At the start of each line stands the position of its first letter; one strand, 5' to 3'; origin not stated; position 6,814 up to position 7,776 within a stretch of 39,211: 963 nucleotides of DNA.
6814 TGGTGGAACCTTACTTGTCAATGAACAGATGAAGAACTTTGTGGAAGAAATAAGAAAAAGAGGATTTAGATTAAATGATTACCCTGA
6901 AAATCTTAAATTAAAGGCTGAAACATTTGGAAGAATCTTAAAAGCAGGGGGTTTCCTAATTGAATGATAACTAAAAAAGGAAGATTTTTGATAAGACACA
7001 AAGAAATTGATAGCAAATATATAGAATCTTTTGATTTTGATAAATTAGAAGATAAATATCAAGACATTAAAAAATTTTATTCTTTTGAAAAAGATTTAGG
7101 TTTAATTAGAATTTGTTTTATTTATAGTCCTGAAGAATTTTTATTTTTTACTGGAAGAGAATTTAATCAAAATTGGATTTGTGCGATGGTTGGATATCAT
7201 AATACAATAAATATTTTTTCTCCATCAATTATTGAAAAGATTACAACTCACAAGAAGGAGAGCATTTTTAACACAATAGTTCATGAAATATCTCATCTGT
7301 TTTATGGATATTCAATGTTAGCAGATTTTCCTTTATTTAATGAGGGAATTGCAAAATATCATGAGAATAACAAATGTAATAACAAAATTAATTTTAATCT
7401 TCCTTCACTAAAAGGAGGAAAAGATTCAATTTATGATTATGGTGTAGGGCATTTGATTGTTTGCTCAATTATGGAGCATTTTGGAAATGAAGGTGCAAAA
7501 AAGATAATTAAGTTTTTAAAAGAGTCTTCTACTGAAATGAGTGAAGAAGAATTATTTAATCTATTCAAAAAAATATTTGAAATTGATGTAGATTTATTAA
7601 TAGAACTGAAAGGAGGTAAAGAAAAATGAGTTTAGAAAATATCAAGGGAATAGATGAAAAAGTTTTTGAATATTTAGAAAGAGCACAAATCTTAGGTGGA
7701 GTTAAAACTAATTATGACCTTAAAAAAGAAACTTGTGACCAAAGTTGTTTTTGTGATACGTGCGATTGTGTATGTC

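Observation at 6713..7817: Second Cys-rich peptide, translationally coupled to a gluzincin peptidase and a small RRE-like protein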

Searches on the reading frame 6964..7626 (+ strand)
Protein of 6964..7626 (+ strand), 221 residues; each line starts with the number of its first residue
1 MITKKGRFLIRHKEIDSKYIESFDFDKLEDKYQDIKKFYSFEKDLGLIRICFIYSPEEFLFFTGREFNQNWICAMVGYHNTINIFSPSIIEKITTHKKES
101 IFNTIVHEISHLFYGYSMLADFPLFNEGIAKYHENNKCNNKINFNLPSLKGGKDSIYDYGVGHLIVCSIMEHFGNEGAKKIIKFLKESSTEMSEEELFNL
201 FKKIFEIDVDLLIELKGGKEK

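Call 3: search_protein_families(library=pfam, proteins=[window:6964-7626:+], max_evalue=0.1)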
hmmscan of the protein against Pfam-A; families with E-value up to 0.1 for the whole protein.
window:6964-7626:+ (221 aa): 1 family
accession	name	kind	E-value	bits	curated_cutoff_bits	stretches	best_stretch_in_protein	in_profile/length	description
PF01433.26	Peptidase_M1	-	0.044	13.8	27.7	1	92-140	58-109/218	Peptidase family M1 domain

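Call 4: search_protein_families(library=ncbifam, proteins=[window:6964-7626:+], max_evalue=0.1)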
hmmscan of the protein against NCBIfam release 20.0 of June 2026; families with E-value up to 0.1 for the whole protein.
window:6964-7626:+ (221 aa): 1 family
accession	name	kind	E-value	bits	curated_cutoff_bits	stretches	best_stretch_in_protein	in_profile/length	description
TIGR00321.1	dhys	equivalog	0.047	13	304.25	1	19-93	119-186/301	deoxyhypusine synthase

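Call 5: find_homologous_proteins(query=window:6964-7626:+, max_evalue=0.001)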
Query window:6964-7626:+ (221 aa): 40 proteins with E <= 0.001 among 159 candidates.
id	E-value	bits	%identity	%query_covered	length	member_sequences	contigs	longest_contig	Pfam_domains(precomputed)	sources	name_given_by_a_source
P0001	5.7e-143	492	100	100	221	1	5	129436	-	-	-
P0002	2.2e-122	425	86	100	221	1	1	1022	-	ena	-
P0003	4.4e-122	424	85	100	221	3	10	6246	-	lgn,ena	-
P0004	7.6e-122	423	86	100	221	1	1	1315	-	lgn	-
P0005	1.6e-120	419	83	100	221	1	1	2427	-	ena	-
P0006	8.8e-120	416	81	100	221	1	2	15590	-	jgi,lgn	-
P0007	1.0e-119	416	83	100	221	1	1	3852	-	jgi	-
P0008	4.2e-118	411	82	100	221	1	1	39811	-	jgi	-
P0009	2.3e-117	409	82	98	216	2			-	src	-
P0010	2.0e-110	386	78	100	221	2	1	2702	-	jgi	-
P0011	3.2e-110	385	75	100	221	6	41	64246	-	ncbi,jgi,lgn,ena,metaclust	metaclust:\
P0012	1.3e-107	377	75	100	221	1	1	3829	-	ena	-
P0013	2.3e-107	376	77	100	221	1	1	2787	-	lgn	-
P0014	1.3e-106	373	73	100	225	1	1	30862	-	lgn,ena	-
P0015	1.3e-105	370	73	100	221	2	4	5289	-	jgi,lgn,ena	-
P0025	1.6e-92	327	66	100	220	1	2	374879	-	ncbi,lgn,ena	-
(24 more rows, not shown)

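Call 8: find_encoding_contigs(protein=P0025, flank=10000, max_places=3)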
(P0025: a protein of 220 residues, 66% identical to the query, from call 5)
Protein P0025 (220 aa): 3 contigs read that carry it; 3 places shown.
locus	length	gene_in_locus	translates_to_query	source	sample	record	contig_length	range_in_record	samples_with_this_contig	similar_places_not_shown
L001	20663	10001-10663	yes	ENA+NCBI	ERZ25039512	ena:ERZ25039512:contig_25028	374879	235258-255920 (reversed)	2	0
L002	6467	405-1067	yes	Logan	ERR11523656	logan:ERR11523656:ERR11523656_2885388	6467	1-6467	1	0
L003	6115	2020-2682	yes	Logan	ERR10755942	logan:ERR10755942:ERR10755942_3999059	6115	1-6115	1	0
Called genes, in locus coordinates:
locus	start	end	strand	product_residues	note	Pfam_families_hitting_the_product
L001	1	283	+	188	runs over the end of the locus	PF00485:PRK, PF13238:AAA_18 (weak)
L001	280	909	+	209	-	PF02834:LigT_PEase (faint), PF13563:2_5_RNA_ligase2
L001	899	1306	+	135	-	PF00293:NUDIX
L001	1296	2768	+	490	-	PF01428:zf-AN1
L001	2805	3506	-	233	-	-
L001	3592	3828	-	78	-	-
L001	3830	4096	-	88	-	-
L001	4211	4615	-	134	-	-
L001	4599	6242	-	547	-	-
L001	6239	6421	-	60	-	-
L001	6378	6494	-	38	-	-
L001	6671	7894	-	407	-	PF00589:Phage_integrase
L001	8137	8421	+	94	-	-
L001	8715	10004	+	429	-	PF13353:Fer4_12, PF04055:Radical_SAM, PF13186:SPASM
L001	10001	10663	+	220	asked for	-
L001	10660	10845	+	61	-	-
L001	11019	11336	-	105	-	PF00300:His_Phos_1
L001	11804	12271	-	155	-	-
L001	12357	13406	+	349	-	PF00871:Acetate_kinase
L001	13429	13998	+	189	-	PF06130:PTAC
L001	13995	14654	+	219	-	PF00730:HhH-GPD, PF00633:HHH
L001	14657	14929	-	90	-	-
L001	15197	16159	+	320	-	PF05496:RuvB_N (weak), PF00004:AAA, PF13173:AAA_14 (weak), PF13177:DNA_pol3_delta2, PF25361:AAA_lid_RFC1 (weak), PF08542:Rep_fac_C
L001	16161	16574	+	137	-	PF00293:NUDIX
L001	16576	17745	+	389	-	PF05496:RuvB_N, PF05673:DUF815 (faint), PF20720:nSTAND3 (faint), PF13173:AAA_14 (weak), PF00004:AAA, PF07728:AAA_5 (weak), PF25361:AAA_lid_RFC1 (weak), PF21960:RCF1-5-like_lid, +1 more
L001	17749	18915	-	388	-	PF00438:S-AdoMet_synt_N, PF02772:S-AdoMet_synt_M, PF02773:S-AdoMet_synt_C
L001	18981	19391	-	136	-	-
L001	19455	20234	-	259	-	PF25133:TYW2_N_2, PF02475:TRM5-TYW2_MTfase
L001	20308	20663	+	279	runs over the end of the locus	-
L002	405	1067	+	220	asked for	-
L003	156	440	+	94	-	-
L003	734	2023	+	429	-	PF13353:Fer4_12, PF04055:Radical_SAM, PF13186:SPASM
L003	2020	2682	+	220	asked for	-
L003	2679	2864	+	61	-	-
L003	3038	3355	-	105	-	PF00300:His_Phos_1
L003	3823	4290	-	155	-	-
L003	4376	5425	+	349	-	PF00871:Acetate_kinase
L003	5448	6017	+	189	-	PF06130:PTAC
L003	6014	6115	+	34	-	?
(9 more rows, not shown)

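Call 11: find_encoding_contigs(protein=P0001, flank=10000, max_places=5)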
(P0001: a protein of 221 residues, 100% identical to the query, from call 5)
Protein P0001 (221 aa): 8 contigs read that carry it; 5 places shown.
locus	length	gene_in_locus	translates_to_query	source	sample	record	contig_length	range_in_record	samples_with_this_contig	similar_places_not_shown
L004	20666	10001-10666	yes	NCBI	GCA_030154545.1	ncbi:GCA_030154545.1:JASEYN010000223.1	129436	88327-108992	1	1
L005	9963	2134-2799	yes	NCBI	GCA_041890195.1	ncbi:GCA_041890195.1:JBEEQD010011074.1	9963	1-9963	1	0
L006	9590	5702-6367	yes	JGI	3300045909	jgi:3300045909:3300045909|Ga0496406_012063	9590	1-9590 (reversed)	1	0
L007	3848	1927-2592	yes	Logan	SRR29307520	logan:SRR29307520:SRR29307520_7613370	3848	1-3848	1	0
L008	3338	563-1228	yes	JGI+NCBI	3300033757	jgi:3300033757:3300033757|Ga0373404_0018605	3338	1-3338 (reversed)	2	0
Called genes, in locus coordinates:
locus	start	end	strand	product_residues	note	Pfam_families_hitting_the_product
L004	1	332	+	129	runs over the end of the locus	-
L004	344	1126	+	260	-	PF01978:TrmB, PF11495:TrmB_EBD_N (weak)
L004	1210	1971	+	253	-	PF00535:Glycos_transf_2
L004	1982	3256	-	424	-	PF18144:SMODS, PF09249:tRNA_NucTransf2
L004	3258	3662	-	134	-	PF09845:OapC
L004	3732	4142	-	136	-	PF09846:OapB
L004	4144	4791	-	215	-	PF00025:Arf (faint), PF00735:Septin (faint), PF01926:MMR_HSR1, PF02421:FeoB_N (weak), PF08477:Roc (faint), PF00009:GTP_EFTU (weak)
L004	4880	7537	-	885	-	PF00801:PKD, PF18911:PKD_4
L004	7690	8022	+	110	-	PF01022:HTH_5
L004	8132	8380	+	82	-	PF13192:Thioredoxin_3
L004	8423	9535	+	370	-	PF03773:ArsP_1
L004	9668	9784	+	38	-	-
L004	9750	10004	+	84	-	-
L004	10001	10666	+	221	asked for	-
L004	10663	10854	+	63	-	-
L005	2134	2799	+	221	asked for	-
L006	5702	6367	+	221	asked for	-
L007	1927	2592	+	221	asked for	-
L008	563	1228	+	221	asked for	-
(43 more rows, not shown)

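Call 14: find_related_loci(query=A2, collection=genome_contigs, flank=6000)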
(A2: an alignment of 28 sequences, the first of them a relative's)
Query A2 (221 aa) in genome_contigs; peptide patterns used: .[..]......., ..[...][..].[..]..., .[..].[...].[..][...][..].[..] (x = any residue, [..] = any of these).
51 stretches matched a pattern; 9 encode a relative of the query (tblastn E <= 1e-3); 9 distinct loci.
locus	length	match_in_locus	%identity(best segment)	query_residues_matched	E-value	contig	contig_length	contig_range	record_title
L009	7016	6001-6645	74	1-215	1e-110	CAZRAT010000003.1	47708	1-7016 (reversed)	MAG TPA_asm: Candidatus Woesearchaeota archaeon isolate binchicken_co243_184 genome assembly, contig: NODE_430_length_47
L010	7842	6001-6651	69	1-218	6e-101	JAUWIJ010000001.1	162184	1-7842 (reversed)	MAG: archaeon isolate CSMAG_2291 CSMAG_2291_k127_3077829_length_162184_cov_60.1038, whole genome shotgun sequence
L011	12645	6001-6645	68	1-215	1e-99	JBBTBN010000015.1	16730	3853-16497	MAG: Nanoarchaeota archaeon isolate H52-bin015_1 H52_bin015_1_000000000015, whole genome shotgun sequence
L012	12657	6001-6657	66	1-220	3e-91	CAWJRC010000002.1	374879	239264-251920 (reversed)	MAG: uncultured archaeon isolate MFD03726.bin.2.13 genome assembly, contig: contig_25028, whole genome shotgun sequence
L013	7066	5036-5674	46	1-214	2e-54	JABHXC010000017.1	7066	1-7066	MAG: Candidatus Woesearchaeota archaeon isolate SI047_bin27 k141_309157, whole genome shotgun sequence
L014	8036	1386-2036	41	1-220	5e-45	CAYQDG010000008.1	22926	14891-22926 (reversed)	MAG TPA_asm: Candidatus Woesearchaeota archaeon isolate binchicken_co13_305 genome assembly, contig: NODE_2961_length_22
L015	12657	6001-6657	41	1-217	8e-45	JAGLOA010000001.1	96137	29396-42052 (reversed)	MAG: Candidatus Pacearchaeota archaeon isolate RS_7_11 ROV157_7.bin.11.fa_1, whole genome shotgun sequence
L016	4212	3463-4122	41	1-218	1e-43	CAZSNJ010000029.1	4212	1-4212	MAG TPA_asm: Candidatus Woesearchaeota archaeon isolate SRP260945_co4_228 genome assembly, contig: NODE_16370_length_421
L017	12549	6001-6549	34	1-186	9e-29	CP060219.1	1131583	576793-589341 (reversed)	MAG: Candidatus Woesearchaeota archaeon isolate HK-STAS-Nano-3 chromosome, complete genome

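Call 15: find_related_loci(query=A2, collection=metagenome_contigs, flank=6000)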
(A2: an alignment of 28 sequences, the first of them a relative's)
Query A2 (221 aa) in metagenome_contigs; peptide patterns used: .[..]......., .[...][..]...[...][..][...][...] (x = any residue, [..] = any of these).
91 stretches matched a pattern; 17 encode a relative of the query (tblastn E <= 1e-3); 17 distinct loci.
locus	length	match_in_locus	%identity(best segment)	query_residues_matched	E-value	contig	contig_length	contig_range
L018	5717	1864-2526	82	1-221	2e-124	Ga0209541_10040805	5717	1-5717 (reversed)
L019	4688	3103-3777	72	1-221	7e-111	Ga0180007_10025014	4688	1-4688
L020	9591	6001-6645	74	1-215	1e-110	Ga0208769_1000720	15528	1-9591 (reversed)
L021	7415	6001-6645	74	1-215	1e-110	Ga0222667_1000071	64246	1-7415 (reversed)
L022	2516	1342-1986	75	1-215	4e-113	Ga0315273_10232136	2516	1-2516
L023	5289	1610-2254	72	1-215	3e-106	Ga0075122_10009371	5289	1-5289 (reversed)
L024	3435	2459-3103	72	1-215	5e-108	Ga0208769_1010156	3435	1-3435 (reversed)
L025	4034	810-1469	69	1-220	2e-106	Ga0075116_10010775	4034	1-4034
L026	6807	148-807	70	1-220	5e-105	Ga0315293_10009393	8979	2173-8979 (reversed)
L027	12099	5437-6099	69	1-221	1e-102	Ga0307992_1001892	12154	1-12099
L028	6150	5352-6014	69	1-221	1e-102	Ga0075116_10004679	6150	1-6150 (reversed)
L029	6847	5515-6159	68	1-215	1e-99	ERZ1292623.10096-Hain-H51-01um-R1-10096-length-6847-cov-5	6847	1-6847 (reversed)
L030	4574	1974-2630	65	1-220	4e-95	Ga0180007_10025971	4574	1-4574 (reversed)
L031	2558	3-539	72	37-215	1e-88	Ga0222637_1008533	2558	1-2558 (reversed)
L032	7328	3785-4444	56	1-219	3e-71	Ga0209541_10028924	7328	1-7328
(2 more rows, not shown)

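Call 18: search_protein_families(library=pfam, alignment_id=A2, max_evalue=0.1)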
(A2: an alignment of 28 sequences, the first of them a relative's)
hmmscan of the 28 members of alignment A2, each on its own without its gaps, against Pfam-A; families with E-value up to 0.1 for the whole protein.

A. member 1, P0001 (221 aa): 1 family
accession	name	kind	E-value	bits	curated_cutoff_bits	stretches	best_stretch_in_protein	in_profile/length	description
PF01433.26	Peptidase_M1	-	0.044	13.8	27.7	1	92-140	58-109/218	Peptidase family M1 domain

B. families by the number of members that match (of 28 scanned): 15 families
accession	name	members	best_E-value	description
PF04450.18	BSP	12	5.1e-07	Peptidase of plants and bacteria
PF01433.26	Peptidase_M1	8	4.1e-05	Peptidase family M1 domain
PF14203.11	TTRAP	6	0.00074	Putative transposon-transfer assisting protein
PF10263.15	SprT-like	4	0.042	SprT-like family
PF03159.24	XRN_N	2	0.022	XRN 5'-3' exonuclease N-terminus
PF09055.16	Sod_Ni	1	0.001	Nickel-containing superoxide dismutase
PF13485.12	Peptidase_MA_2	1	0.0062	Peptidase MA superfamily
PF20749.2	DUF6833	1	0.014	Domain of unknown function (DUF6833)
PF23310.1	TPR_27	1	0.014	Plant tetratrico peptide repeats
PF10026.15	DUF2268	1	0.022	Predicted Zn-dependent protease (DUF2268)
PF01752.23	Peptidase_M9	1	0.023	Collagenase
PF08325.16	WLM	1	0.03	WLM domain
PF07431.17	DUF1512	1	0.033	Protein of unknown function (DUF1512) N-terminal domain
PF16064.11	DUF4806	1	0.04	Domain of unknown function (DUF4806)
PF12006.13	DUF3500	1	0.076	Protein of unknown function (DUF3500)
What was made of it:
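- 6964..7629 (+): 221-aa cytoplasmic minimal gluzincin, the putative leader peptidase. HEISH is at nt 7282-7296 and the third zinc-ligand glutamate (NEG) is at 7342-7344. Pfam BSP or Peptidase_M1 hits in 12 and 8 of 28 members, all below the cut-off for the window protein (call 18).
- On Peptidase family M1 (Pfam PF01433): 13.8 bits against a cut-off of 27.7 (calls 3, 18).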

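Call 19: search_solved_structures(query=A2, max_evalue=10, show_alignments=3)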
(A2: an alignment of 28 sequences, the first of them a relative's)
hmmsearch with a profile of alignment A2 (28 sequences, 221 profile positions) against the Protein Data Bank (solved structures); distinct sequences matched with E-value up to 10: 40.
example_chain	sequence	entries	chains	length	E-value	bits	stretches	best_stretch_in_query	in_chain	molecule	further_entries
6buy_A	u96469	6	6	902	0.00084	22.3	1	83-149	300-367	Aminopeptidase N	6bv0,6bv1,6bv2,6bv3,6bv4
4nz8_A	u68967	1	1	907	0.00084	22.3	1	83-149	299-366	Aminopeptidase N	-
4hom_A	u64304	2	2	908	0.00084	22.3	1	83-149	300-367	Aminopeptidase N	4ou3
4fke_A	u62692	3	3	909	0.00085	22.3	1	83-149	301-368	Aminopeptidase N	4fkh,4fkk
5lg6_A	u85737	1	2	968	0.00086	22.3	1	83-149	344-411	Aminopeptidase N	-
5z65_A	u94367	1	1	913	0.00086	22.3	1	83-149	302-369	Aminopeptidase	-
7vpp_A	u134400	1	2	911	0.00086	22.3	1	83-149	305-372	Aminopeptidase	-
4f5c_A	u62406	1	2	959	0.00093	22.2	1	83-149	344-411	Aminopeptidase N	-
5lds_A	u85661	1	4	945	0.00095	22.1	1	83-149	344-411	Aminopeptidase N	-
9uep_C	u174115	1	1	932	0.0054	19.7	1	97-155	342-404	Aminopeptidase N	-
7u0l_A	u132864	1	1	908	0.0059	19.5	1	93-150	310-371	Aminopeptidase N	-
8jkt_A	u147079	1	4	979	0.006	19.5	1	97-155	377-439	Aminopeptidase N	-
8yzi_B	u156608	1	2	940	0.0065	19.4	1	93-150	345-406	Aminopeptidase N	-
8z27_b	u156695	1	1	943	0.0065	19.4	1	93-150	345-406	Aminopeptidase N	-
4naq_A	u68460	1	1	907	0.0067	19.4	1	83-149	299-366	Aminopeptidase N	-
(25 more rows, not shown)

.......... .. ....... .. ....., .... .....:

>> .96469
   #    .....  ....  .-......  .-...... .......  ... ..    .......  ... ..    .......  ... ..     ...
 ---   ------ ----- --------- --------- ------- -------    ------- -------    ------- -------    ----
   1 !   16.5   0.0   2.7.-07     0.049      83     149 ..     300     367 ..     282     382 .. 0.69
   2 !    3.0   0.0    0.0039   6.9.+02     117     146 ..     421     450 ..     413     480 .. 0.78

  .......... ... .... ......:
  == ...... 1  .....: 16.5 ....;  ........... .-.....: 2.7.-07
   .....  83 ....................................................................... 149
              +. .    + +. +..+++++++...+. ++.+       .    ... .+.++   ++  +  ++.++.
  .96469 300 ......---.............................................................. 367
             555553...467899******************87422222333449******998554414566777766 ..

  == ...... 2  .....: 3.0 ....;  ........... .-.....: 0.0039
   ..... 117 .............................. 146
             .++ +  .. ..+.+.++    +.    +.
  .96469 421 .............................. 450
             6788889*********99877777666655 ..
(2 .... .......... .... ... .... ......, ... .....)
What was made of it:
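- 6964..7629 (+): PDB profile hit to aminopeptidase N, E = 8e-4 (call 19).
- On Gluzincin metallopeptidase (clan MA(E)): They align with HELAH…NEG of aminopeptidase N (call 19).
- Closest known: Gluzincin metallopeptidases of clan MA. Same: HExxH with a glutamate 16 residues after the second histidine, within an NEGxAxY motif that aligns with aminopeptidase N (call 19).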

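Call 21: find_encoding_contigs(protein=P0003, flank=6000, max_places=3)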
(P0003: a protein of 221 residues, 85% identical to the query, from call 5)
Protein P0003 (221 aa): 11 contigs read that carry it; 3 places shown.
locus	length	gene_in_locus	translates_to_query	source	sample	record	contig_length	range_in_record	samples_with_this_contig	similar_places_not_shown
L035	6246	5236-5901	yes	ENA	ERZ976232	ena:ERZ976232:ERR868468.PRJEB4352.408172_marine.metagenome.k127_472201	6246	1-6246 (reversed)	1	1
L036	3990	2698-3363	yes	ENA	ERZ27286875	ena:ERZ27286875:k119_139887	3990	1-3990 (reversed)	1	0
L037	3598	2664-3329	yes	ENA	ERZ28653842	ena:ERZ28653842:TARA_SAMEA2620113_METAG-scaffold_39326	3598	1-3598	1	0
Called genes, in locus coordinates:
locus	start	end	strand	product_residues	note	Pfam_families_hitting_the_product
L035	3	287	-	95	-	?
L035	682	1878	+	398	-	PF07690:MFS_1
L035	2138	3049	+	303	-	PF01633:Choline_kinase, PF01636:APH, PF02958:EcKL (weak)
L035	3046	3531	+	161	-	-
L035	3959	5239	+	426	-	PF13353:Fer4_12, PF04055:Radical_SAM, PF13186:SPASM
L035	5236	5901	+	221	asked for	-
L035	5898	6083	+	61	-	-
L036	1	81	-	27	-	?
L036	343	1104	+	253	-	PF01909:NTP_transf_2 (weak), PF18765:Polbeta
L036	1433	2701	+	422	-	PF04055:Radical_SAM, PF13353:Fer4_12, PF13186:SPASM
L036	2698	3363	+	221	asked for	-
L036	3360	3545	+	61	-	-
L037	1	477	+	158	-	?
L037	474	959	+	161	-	-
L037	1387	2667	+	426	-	PF13353:Fer4_12, PF04055:Radical_SAM, PF13186:SPASM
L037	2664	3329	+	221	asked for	-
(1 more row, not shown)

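Call 22: find_encoding_contigs(protein=P0006, flank=8000, max_places=2)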
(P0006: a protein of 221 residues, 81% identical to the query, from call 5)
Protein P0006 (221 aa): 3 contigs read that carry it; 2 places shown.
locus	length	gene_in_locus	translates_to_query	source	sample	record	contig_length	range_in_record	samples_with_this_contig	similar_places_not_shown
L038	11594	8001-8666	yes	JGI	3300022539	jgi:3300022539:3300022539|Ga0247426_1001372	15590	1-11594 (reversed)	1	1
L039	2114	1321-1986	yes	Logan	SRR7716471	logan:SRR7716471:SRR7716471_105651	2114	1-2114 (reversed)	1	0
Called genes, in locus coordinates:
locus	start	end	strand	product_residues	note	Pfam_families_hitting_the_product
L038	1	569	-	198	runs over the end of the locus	PF01712:dNK (weak)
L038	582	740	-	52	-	-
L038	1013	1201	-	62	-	-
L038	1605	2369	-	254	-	-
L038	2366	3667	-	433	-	PF04055:Radical_SAM, PF13353:Fer4_12 (weak), PF13186:SPASM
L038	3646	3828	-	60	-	-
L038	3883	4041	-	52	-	-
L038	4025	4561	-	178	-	PF00300:His_Phos_1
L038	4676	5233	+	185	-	PF02348:CTP_transf_3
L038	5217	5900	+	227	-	PF01966:HD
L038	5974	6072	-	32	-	-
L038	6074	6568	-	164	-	-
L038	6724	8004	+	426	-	PF13353:Fer4_12, PF04055:Radical_SAM, PF13186:SPASM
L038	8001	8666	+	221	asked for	-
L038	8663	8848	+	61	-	-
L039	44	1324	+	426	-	PF13353:Fer4_12, PF04055:Radical_SAM, PF13186:SPASM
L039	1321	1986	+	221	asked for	-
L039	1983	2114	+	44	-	?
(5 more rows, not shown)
